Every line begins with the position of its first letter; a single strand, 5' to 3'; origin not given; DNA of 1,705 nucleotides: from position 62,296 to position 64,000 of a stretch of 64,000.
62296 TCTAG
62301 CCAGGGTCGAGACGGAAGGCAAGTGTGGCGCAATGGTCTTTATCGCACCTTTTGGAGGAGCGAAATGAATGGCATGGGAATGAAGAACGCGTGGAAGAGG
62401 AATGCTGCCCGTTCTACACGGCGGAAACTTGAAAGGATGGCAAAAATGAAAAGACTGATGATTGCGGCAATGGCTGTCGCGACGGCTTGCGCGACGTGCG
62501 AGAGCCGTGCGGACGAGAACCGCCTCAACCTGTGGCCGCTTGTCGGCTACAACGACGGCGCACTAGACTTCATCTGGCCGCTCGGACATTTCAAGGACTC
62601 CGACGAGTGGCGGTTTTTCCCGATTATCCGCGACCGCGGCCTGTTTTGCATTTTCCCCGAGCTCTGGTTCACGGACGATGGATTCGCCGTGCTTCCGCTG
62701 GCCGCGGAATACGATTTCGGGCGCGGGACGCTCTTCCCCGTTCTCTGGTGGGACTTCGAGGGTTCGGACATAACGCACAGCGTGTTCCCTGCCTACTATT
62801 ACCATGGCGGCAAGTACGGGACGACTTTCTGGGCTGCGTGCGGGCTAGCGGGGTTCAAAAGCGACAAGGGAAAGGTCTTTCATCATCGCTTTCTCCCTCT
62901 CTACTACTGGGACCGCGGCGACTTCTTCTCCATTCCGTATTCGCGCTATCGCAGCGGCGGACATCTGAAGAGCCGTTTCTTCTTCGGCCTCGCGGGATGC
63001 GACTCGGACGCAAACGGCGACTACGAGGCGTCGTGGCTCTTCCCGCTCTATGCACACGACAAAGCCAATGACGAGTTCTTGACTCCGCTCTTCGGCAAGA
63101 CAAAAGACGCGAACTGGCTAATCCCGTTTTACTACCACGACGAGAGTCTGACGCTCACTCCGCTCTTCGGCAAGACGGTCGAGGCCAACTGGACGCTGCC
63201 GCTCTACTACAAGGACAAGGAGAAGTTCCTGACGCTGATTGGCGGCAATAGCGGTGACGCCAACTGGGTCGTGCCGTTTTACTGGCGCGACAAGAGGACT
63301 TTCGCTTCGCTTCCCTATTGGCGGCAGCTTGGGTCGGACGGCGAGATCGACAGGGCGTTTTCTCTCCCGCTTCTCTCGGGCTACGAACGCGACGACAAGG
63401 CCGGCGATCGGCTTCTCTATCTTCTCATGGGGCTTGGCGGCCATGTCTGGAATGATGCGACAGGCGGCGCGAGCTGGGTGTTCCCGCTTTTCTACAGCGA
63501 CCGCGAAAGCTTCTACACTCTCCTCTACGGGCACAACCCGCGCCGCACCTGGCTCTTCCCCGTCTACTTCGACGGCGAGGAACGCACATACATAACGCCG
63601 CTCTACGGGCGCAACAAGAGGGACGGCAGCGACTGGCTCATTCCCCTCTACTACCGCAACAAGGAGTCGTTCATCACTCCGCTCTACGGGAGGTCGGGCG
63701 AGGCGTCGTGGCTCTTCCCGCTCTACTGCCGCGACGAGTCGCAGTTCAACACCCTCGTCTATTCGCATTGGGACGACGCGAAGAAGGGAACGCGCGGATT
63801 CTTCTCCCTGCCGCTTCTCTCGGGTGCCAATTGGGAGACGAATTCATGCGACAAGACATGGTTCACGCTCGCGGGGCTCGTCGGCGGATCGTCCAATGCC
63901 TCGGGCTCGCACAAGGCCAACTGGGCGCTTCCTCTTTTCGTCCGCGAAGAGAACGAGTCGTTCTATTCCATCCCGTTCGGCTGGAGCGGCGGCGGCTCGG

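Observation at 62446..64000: Unlisted long repeat protein running off the window end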

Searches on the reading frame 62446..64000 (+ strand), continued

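Call 55: find_related_loci(query=A2, collection=genome_contigs, flank=10000)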
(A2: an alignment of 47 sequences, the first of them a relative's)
Query A2 (791 aa) in genome_contigs; peptide patterns used: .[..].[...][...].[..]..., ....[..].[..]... (x = any residue, [..] = any of these).
92 stretches matched a pattern; 76 encode a relative of the query (tblastn E <= 1e-3); 76 distinct loci.
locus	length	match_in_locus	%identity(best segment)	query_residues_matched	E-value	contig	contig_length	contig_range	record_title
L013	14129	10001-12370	86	1-791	0e+0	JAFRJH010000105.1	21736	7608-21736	MAG: Kiritimatiellae bacterium isolate RGIG2521 Goat_Jejunum-4__c75424, whole genome shotgun sequence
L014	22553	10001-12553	59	6-791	0e+0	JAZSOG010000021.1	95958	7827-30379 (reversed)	MAG: Kiritimatiellia bacterium isolate T1900044549_TS20190015.MAGScoT_cleanbin_000036 SGB_192_k141_3780076, whole genome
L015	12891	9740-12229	60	24-791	0e+0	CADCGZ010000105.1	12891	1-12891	uncultured bacterium isolate RUG14632 genome assembly, contig: RUG14632_asm_105, whole genome shotgun sequence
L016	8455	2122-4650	59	12-791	0e+0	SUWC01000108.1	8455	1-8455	MAG: Lentisphaerae bacterium isolate SIG88 NODE_129681_length_8455_cov_2.660903, whole genome shotgun sequence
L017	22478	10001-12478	59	28-791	0e+0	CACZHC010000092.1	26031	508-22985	uncultured bacterium isolate RUG12612 genome assembly, contig: RUG12612_asm_92, whole genome shotgun sequence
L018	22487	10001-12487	59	24-791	0e+0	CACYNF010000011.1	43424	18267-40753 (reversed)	uncultured bacterium isolate RUG12088 genome assembly, contig: RUG12088_asm_11, whole genome shotgun sequence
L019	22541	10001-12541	49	18-791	0e+0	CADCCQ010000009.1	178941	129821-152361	uncultured bacterium isolate RUG14528 genome assembly, contig: RUG14528_asm_9, whole genome shotgun sequence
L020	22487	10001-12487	60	24-791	0e+0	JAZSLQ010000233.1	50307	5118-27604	MAG: Kiritimatiellia bacterium isolate T1900044557_TS20190023.MAGScoT_cleanbin_000052 SGB_318_k141_39556, whole genome s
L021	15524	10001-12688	42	6-791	0e+0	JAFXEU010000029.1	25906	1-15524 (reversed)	MAG: Kiritimatiellae bacterium isolate RGIG6350 Sheep_Rectum-4__c240618, whole genome shotgun sequence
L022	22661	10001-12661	42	17-791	0e+0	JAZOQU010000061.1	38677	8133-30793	MAG: Kiritimatiellia bacterium isolate T1900045565_YK20190259.MAGScoT_cleanbin_000011 SGB_7934_k141_2769929, whole genom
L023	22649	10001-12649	41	17-791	0e+0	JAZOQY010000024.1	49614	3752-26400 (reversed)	MAG: Kiritimatiellia bacterium isolate T1900045564_YK20190258.MAGScoT_cleanbin_000015 SGB_7927_k141_316844, whole genome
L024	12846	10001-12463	44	17-791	0e+0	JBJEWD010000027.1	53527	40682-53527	MAG: Kiritimatiellia bacterium isolate LOHA06_bin.047 NODE_307_length_53527_cov_22.204256, whole genome shotgun sequence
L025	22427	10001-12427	43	28-791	0e+0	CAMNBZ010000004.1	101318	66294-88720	MAG: uncultured Verrucomicrobia bacterium isolate SRR1222429_bin.101_metaWRAP_v1.3_MAG genome assembly, contig: NODE.208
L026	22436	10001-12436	46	28-791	0e+0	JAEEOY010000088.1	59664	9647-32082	MAG: Kiritimatiellae bacterium isolate Tb.RUG.298 NODE_1442782_length_59664_cov_2.721451, whole genome shotgun sequence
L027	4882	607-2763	42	27-791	0e+0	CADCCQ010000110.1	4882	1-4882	uncultured bacterium isolate RUG14528 genome assembly, contig: RUG14528_asm_110, whole genome shotgun sequence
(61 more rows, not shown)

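Call 66: search_protein_families(library=pfam, proteins=[L013:12617-13816:+, L010:5139-5819:+, L012:8481-9821:+, L006:11786-12979:+, L006:6721-7176:+, L008:7493-7975:+, L008:5166-6560:+, L004:6101-7987:+, L006:13066-13842:+], max_evalue=0.01)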
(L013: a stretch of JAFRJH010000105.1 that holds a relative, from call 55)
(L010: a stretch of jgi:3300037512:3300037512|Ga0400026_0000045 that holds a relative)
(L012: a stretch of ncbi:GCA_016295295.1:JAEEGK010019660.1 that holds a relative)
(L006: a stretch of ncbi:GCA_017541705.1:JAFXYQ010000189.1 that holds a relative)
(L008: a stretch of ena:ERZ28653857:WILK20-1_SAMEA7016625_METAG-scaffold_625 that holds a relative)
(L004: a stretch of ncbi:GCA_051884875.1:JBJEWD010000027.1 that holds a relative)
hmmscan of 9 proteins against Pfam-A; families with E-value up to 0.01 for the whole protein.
L013:12617-13816:+ (399 aa): 0 families

L010:5139-5819:+ (226 aa): 7 families
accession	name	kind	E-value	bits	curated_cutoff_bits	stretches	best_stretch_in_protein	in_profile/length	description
PF06821.19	Ser_hydrolase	-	0.0001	22.7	22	1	35-142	13-112/172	Serine hydrolase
PF05277.18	DUF726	-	0.00013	21.5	22.6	1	52-161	185-294/343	Protein of unknown function (DUF726)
PF05990.18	DUF900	-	0.00067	19.6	20.5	1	68-135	73-143/232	Alpha/beta hydrolase of unknown function (DUF900)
PF01083.28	Cutinase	-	0.00068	20.1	25.9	1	42-154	31-144/173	Cutinase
PF00561.26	Abhydrolase_1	-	0.00095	19.3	25.8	1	87-130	68-108/245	alpha/beta hydrolase fold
PF12146.15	Hydrolase_4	-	0.0025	17.6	27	1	85-133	73-117/239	Serine aminopeptidase, S33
PF00975.26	Thioesterase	-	0.0062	17.2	26.4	1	33-128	11-106/226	Thioesterase domain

L012:8481-9821:+ (446 aa): 1 family
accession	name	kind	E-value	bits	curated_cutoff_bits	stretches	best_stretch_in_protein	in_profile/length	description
PF13163.11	DUF3999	-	6.1e-08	32.7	30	1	250-373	229-354/424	Protein of unknown function (DUF3999)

L006:11786-12979:+ (397 aa): 0 families

L006:6721-7176:+ (151 aa): 0 families

L008:7493-7975:+ (160 aa): 0 families

L008:5166-6560:+ (464 aa): 0 families

L004:6101-7987:+ (628 aa): 1 family
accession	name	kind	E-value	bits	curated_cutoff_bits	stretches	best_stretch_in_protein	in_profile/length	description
PF07690.21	MFS_1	-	4e-14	52.7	33.4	1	25-357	14-346/347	Major Facilitator Superfamily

L006:13066-13842:+ (258 aa): 0 families
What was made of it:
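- The 226-aa neighbour is a Ser_hydrolase/cutinase-like protein (call 66).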

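Call 89: search_protein_families(library=ncbifam, proteins=[P0001, P0060, P0088, P0105, P0183, P0244, P0175, L008:4294-5169:+], max_evalue=1)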
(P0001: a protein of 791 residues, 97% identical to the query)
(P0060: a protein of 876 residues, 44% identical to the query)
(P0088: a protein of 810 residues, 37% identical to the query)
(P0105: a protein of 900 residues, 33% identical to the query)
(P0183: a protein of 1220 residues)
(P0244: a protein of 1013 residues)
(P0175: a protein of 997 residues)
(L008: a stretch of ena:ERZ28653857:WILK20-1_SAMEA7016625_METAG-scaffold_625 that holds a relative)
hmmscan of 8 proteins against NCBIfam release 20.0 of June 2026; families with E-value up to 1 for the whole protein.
P0001 (791 aa): 0 families

P0060 (876 aa): 0 families

P0088 (810 aa): 0 families

P0105 (900 aa): 0 families

P0183 (1220 aa): 1 family
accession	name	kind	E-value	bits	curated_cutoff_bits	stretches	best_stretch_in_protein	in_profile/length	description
NF052270.1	Staph_DH_FadE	equivalog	0.28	9.9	600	0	692-725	166-197/400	acyl-CoA dehydrogenase FadE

P0244 (1013 aa): 1 family
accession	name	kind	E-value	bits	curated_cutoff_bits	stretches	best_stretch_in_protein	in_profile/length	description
NF047486.1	LA_1737_Cterm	subfamily_domain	9.5e-06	25.6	60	1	677-706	28-59/158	LA_1737 family protein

P0175 (997 aa): 1 family
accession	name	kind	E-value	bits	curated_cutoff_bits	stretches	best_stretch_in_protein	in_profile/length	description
NF047486.1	LA_1737_Cterm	subfamily_domain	1e-08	35.3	60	1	253-333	10-91/158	LA_1737 family protein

L008:4294-5169:+ (291 aa): 0 families

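Call 94: search_protein_families(library=ncbifam, alignment_id=A4, max_evalue=0.01)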
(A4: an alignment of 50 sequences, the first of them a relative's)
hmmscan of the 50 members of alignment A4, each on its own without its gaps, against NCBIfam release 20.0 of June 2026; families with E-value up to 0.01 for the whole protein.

A. member 1, P0164 (1042 aa): 1 family
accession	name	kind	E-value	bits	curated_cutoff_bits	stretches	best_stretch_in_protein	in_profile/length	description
NF047486.1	LA_1737_Cterm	subfamily_domain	1.6e-06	28.1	60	0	720-763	19-62/158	LA_1737 family protein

B. families by the number of members that match (of 50 scanned): 3 families
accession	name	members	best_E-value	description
NF047486.1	LA_1737_Cterm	27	5.6e-16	LA_1737 family protein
NF010222.0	PRK13678.2-5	1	0.004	hypothetical protein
NF033232.1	small_YtzI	1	0.007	YtzI protein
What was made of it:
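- On LA_1737 family (NCBIfam NF047486): Distant members reach 25.6-35.3 bits in the scores I saw, and 27 of 50 match at E<=0.01 (calls 89, 94).
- Closest known: Leptospira LA_1737 family protein, C-terminal domain. Same: 27 of 50 distant family members match it at E<=0.01, the best at 5.6e-16 (call 94).
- Closest known: Leptospira LA_1737 family protein, C-terminal domain. Different: The individual scores I saw were 25.6-35.3 bits, against the curated cut-off of 60 (calls 89, 94).
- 27 of 50 distant members weakly match the Leptospira LA_1737 C-terminal domain (call 94).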

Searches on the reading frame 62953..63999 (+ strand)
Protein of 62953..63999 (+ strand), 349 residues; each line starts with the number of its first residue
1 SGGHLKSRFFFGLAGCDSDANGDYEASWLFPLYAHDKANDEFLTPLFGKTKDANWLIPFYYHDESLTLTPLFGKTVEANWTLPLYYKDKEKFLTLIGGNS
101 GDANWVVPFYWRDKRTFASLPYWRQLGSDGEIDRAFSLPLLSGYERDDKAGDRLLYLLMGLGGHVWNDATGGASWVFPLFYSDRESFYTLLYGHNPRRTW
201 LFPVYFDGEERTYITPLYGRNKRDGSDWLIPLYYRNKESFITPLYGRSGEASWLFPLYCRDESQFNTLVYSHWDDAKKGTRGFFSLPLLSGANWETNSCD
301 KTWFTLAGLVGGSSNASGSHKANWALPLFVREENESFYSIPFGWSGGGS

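Call 77: predict_structure(alignment_id=A3)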
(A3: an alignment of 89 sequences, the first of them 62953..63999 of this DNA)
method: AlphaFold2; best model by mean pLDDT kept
length: 349 residues; sequences in the alignment: 89
mean_pLDDT: 90.3   pTM: 0.48
mean pLDDT of the five models: 90.3, 89.8, 88.8, 88.2, 87.1
residues with pLDDT >= 90: 229; 70-90: 114; 50-70: 3; < 50: 3
segments of 3 or more residues with pLDDT < 50: none
pLDDT, mean of each block of 10 residues (from residue 1): 75 88 90 90 92 90 91 93 91 92 89 93 94 94 94 95 94 94 95 94 92 90 92 92 92 91 90 89 89 89 89 88 90 87 72
secondary structure, 60 per line:
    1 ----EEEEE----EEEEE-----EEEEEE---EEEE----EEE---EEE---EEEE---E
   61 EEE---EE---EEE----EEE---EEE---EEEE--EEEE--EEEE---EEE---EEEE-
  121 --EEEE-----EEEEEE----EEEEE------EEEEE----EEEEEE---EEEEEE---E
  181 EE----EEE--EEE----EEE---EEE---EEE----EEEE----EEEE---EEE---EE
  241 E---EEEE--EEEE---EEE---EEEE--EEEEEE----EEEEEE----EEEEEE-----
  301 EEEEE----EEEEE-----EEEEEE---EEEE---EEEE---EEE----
elements in order: E5-9 E14-18 E24-29 E33-36 E41-43 E47-49 E53-56 E60-63 E72-74 E79-81 E85-87 E91-94 E97-100 E103-106 E110-112 E116-119 E123-126 E132-137 E142-146 E153-157 E162-167 E171-176 E180-182 E187-189 E192-194 E199-201 E205-207 E211-213 E218-221 E226-229 E233-235 E239-241 E245-248 E251-254 E258-260 E264-267 E270-275 E280-285 E290-295 E301-305 E310-314 E320-325 E329-332 E336-339 E343-345
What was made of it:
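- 62953..63999 (+): Core repeat region. It holds 25-aa beta-hairpin units, most of the 10 found in the window, grouped in 148-aa super-repeats that start at GLAG/GLGG motifs. It is modelled as 45 short strands. AlphaFold pLDDT 90.3, pTM 0.48 (call 77).
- A pTM of 0.48 with pLDDT 90 suggests an open, elongated shape (call 77). A closed propeller with pLDDT 90 would give a high pTM, not 0.48 (call 77).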

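Call 79: fold_search(model_id=the predicted structure, library=pdb)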
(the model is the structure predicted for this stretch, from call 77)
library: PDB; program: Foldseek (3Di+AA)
matches with E <= 10: 789; with E <= 0.001: 19
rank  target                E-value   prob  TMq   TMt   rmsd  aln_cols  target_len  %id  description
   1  8r54_A                3.8e-05  0.97  0.14  0.03  49.5       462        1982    7  Mouse teneurin-3 non-compact subunit - A0B0 isoform (released 2024-05-08)
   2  8r51_A                5.7e-05  0.95  0.13  0.04  47.4       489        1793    7  Mouse teneurin-3 non-compact subunit - A1B1 isoform (released 2024-05-08)
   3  8qjb_A                9.0e-05  0.93  0.13  0.06  50.1       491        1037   10  T6SS-linked Rhs repeat protein - Salmonella bongori Rhs-core domain extended N-terminus (released 2024-09-25)
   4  6fb3_A                9.9e-05  0.92  0.14  0.04  48.3       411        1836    8  Teneurin 2 Partial Extracellular Domain (released 2018-03-28)
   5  8fia_A                1.3e-04  0.89  0.13  0.04  51.6       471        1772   10  The structure of fly Teneurin self assembly (released 2023-05-03)
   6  6ske_A                1.4e-04  0.91  0.14  0.04  50.0       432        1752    7  Teneurin 2 in complex with Latrophilin 2 Lec domain (released 2020-02-12)
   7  6vhh_A                2.4e-04  0.94  0.14  0.04  50.7       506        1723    7  Human Teneurin-2 and human Latrophilin-3 binary complex (released 2020-06-03)
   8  8h8a_A                2.5e-04  0.90  0.14  0.06  51.1       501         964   10  Type VI secretion system effector RhsP in its post-autoproteolysis and monomeric form (released 2023-01-18)
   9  8qjc                  2.5e-04  0.90  0.14  0.06  50.7       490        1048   10  T6SS-linked Rhs repeat protein - Salmonella bongori Rhs-core domain with toxin domain (released 2024-09-25)
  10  6fay                  2.6e-04  0.90  0.14  0.04  50.6       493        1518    7  Teneurin3 monomer (released 2018-03-28)
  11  7bam_A                3.6e-04  0.77  0.12  0.04  49.7       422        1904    7  human Teneurin4 WT C2 (released 2021-12-01)
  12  2fkg                  3.8e-04  0.77  0.12  0.13  34.9       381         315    8  The Crystal Structure of Engineered OspA (released 2006-11-21)
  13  8qjd_B                4.2e-04  0.82  0.13  0.06  50.4       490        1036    9  T6SS-linked Rhs repeat protein - Salmonella bongori Rhs-core domain (released 2024-09-25)
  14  9g2f_A                5.2e-04  0.84  0.14  0.04  45.1       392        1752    8  Mouse Teneurin2 dimer variant A1B1 (released 2026-01-21)
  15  8bbf_B                5.5e-04  0.80  0.13  0.06  38.8       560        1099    7  Structure of the IFT-A complex; IFT-A1 module (released 2022-12-07)
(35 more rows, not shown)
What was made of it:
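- On YD/Rhs repeat proteins: Foldseek probability is high, but TM is 0.12-0.15 and rmsd about 50 A. The model has pTM 0.48 at pLDDT 90, which suggests an open, elongated shape (calls 77, 79).
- TM-scores are 0.12-0.15 with rmsd around 50 A (call 79).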

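Call 103: fold_search(model_id=the predicted structure, library=viral)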
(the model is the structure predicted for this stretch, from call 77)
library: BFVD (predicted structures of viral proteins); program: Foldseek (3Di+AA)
matches with E <= 10: 614; with E <= 0.001: 9
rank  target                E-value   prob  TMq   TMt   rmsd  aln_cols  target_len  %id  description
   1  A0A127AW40            8.2e-06  0.96  0.10  0.08  33.0       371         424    9  Baseplate hub + tail lysozyme [Bacillus phage SP-15]
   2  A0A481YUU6            1.4e-05  1.00  0.25  0.16  22.5       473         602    9  MORN repeat protein [Marseillevirus LCMAC102]
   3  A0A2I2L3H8            5.5e-05  0.99  0.17  0.13  25.8       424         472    8  MORN-repeat protein [Orpheovirus IHUMI-LCC2]
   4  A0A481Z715            2.0e-04  0.96  0.13  0.10  47.7       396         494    8  Uncharacterized protein [Pithovirus LCPAC104]
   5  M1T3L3                3.8e-04  0.99  0.23  0.12  15.3       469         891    9  Peptidase G2 IMC autoproteolytic cleavage domain-containing protein (Fragment) [Prochlorococcus phage P-SSP10]
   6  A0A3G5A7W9            4.0e-04  0.90  0.14  0.11  33.8       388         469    9  MORN repeat-containing protein [Hyperionvirus sp.]
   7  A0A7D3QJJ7            4.8e-04  0.90  0.11  0.14  18.6       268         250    7  (no name in the UniProt tables at hand)
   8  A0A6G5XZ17            5.5e-04  0.30  0.08  0.08  27.6       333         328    7  (no name in the UniProt tables at hand)
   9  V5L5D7                8.4e-04  0.30  0.07  0.09  50.9       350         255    7  (no name in the UniProt tables at hand)
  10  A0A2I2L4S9            1.2e-03  0.98  0.23  0.19  20.4       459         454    6  MORN-repeat protein [Orpheovirus IHUMI-LCC2]
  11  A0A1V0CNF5            1.2e-03  0.63  0.13  0.09  30.3       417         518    8  (no name in the UniProt tables at hand)
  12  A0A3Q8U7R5            2.1e-03  0.57  0.11  0.08  44.8       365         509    9  Putative BTB/POZ domain-containing protein [Megavirus baoshan]
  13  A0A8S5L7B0            2.2e-03  0.95  0.16  0.12  14.1       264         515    9  Uncharacterized protein [Siphoviridae sp. ct45W1]
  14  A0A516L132            2.8e-03  0.54  0.15  0.06  27.8       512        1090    8  (no name in the UniProt tables at hand)
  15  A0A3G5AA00            2.9e-03  0.38  0.13  0.12  36.3       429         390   10  MORN repeat-containing protein [Hyperionvirus sp.]
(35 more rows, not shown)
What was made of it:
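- Closest known: MORN repeats, the single-layer beta-sheet of OspA, and the CPAP G-box. Same: Foldseek probability is 0.96-1.0 (calls 79, 103).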
